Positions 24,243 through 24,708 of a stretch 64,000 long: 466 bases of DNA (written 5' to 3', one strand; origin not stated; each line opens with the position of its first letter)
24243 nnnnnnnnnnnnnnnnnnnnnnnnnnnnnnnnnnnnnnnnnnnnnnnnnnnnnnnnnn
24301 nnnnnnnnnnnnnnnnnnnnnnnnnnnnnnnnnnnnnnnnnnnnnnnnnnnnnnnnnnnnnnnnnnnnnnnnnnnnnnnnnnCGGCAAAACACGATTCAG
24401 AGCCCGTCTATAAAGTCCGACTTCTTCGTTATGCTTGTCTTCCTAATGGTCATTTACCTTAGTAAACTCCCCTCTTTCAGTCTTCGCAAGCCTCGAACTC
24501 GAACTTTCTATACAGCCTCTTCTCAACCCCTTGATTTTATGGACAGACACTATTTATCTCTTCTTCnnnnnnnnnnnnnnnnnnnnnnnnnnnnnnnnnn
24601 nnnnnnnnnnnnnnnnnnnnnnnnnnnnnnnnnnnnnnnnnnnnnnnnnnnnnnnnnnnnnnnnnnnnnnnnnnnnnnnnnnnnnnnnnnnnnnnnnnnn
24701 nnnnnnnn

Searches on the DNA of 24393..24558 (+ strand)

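Call 58: search_dna_similar(query=window:24393-24558:+, collection=plasmids, mode=distant, max_evalue=0.01, max_rows=10)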
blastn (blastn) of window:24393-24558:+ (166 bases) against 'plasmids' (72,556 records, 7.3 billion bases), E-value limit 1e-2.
No match.

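Call 59: search_dna_similar(query=window:24393-24558:+, collection=phages, mode=distant, max_evalue=0.01, max_rows=10)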
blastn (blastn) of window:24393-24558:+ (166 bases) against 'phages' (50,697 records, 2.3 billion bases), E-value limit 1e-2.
No match.
